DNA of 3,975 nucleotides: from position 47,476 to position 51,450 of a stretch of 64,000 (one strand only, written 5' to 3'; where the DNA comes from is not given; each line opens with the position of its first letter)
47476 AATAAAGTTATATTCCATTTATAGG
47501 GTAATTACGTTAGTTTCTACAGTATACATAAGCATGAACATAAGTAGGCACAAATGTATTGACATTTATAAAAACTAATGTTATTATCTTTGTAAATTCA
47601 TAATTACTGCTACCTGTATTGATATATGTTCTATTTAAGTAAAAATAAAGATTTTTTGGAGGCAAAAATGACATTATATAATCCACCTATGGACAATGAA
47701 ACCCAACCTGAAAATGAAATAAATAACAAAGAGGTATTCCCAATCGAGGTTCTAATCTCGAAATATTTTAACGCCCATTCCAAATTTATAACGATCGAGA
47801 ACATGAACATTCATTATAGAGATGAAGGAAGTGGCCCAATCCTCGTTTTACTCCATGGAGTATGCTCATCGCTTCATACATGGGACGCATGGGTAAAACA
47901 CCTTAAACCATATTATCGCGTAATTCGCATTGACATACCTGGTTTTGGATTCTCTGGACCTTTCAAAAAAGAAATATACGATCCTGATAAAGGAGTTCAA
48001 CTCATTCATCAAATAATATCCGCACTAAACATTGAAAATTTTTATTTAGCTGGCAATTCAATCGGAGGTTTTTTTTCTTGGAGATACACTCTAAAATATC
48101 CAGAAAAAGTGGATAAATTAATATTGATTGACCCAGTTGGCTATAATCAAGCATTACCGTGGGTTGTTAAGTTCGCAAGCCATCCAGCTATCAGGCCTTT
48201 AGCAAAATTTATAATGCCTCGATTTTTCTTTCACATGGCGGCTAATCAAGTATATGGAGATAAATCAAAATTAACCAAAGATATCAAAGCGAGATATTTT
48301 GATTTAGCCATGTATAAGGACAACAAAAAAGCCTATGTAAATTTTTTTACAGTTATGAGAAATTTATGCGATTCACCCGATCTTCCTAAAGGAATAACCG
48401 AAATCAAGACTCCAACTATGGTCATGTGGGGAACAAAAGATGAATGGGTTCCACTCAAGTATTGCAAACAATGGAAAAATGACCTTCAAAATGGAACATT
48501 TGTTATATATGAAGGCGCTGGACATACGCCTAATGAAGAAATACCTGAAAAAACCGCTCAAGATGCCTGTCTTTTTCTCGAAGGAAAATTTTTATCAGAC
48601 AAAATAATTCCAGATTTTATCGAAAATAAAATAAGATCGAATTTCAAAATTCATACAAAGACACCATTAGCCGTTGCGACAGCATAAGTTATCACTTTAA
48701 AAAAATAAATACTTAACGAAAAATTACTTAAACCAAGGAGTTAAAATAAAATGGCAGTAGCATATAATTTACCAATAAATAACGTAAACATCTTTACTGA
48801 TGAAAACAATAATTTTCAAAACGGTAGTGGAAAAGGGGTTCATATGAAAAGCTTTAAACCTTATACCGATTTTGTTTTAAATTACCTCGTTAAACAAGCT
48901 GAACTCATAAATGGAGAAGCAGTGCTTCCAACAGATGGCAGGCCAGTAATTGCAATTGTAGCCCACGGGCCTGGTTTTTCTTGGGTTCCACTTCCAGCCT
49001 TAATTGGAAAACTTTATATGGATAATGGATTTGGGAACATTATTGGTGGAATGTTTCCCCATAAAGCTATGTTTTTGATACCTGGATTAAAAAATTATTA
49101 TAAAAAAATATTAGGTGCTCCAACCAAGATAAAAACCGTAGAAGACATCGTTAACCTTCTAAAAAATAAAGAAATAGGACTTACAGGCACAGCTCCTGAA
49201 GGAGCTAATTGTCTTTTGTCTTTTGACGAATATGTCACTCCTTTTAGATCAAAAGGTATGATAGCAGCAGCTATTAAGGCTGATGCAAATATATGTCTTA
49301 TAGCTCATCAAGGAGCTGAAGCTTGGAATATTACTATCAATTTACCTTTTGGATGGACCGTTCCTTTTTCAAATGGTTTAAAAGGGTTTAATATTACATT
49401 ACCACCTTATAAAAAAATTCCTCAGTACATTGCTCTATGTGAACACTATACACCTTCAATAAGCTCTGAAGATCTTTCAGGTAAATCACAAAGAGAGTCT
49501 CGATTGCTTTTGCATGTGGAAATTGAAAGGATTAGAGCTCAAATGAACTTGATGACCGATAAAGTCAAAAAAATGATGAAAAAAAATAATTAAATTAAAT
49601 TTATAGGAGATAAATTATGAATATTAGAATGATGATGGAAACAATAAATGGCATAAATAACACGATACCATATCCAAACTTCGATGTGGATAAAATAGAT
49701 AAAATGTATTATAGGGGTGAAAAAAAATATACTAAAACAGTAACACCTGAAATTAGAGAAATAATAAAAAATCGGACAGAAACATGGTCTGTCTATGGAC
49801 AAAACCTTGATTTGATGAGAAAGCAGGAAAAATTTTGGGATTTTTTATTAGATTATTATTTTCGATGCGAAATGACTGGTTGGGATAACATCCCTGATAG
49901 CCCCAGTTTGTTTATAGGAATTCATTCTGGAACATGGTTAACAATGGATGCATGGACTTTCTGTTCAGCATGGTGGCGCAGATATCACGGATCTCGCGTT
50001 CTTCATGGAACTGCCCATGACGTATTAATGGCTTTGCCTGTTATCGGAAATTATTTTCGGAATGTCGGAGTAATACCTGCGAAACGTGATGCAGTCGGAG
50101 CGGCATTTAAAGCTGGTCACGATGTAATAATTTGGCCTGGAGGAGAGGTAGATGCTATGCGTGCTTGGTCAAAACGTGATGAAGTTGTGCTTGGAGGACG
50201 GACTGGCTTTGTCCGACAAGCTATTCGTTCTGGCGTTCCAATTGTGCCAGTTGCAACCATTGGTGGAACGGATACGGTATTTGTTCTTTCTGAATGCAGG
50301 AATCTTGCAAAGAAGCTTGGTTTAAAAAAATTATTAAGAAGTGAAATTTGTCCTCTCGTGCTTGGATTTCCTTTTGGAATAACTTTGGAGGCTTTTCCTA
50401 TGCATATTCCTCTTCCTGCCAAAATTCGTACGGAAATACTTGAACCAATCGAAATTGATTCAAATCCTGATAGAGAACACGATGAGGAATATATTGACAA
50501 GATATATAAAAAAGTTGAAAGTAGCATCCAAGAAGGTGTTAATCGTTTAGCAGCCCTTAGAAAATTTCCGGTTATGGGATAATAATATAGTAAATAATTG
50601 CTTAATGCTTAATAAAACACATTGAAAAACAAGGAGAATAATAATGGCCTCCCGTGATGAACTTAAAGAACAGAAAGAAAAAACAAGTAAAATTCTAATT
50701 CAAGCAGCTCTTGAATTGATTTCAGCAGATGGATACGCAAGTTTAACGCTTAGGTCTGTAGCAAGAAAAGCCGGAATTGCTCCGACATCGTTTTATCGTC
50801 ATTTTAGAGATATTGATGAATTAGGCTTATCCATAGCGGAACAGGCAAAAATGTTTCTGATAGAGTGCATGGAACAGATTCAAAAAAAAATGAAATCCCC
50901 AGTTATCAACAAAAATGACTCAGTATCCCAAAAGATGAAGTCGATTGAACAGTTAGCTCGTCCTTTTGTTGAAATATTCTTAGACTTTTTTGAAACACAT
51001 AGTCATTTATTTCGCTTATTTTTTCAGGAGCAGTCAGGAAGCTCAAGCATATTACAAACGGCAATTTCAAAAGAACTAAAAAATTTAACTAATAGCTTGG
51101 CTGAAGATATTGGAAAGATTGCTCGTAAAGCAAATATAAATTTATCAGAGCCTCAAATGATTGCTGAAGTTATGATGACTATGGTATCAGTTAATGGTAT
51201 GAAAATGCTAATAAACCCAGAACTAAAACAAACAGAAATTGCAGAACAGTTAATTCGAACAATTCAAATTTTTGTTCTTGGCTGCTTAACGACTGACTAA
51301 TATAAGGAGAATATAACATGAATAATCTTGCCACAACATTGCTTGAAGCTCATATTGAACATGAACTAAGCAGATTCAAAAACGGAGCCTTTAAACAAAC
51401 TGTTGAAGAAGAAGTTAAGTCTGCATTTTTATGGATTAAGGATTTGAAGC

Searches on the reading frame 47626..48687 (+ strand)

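Call 39: search_protein_families(library=pfam, proteins=[window:47626-48687:+])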
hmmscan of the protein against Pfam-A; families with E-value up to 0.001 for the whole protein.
window:47626-48687:+ (353 aa): 5 families
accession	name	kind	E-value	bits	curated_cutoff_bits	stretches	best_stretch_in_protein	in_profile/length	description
PF00561.26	Abhydrolase_1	-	8.9e-28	98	25.8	1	71-305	1-243/245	alpha/beta hydrolase fold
PF12697.13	Abhydrolase_6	-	2.3e-18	68.1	26.3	1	73-312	1-216/217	Alpha/beta hydrolase family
PF12146.15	Hydrolase_4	-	9e-15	55.1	27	1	72-301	6-233/239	Serine aminopeptidase, S33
PF03096.20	Ndr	-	2.5e-09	36.7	23.3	1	126-320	88-278/283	Ndr family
PF12695.13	Abhydrolase_5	-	0.00011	22.5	27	0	127-168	46-87/164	Alpha/beta hydrolase family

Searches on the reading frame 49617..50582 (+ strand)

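Call 39: search_protein_families(library=pfam, proteins=[window:49617-50582:+])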
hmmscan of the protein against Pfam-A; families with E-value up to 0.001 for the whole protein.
window:49617-50582:+ (321 aa): 2 families
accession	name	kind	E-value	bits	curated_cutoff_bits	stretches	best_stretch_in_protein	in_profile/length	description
PF03982.18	DAGAT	-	1.3e-11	44.4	22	1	65-297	34-268/297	Diacylglycerol acyltransferase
PF01553.26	Acyltransferase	-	1.7e-10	41.2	23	1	85-213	3-130/132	Acyltransferase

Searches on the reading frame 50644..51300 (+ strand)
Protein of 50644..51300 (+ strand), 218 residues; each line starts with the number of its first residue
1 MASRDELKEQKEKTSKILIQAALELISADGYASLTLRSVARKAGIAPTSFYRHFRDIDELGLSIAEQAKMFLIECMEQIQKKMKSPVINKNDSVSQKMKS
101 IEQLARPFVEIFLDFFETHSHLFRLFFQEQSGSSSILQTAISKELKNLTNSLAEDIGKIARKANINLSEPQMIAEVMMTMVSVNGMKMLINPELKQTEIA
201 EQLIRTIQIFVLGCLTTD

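Call 39: search_protein_families(library=pfam, proteins=[window:50644-51300:+])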
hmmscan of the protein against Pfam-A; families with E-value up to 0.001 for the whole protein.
window:50644-51300:+ (218 aa): 2 families
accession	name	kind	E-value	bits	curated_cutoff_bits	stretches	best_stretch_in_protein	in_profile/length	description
PF00440.29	TetR_N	-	2.9e-12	46.6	24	1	18-60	1-43/47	Bacterial regulatory proteins, tetR family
PF21943.1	TetR_C_46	-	0.00012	22.7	27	1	108-207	8-106/109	Tetracyclin repressor-like, C-terminal domain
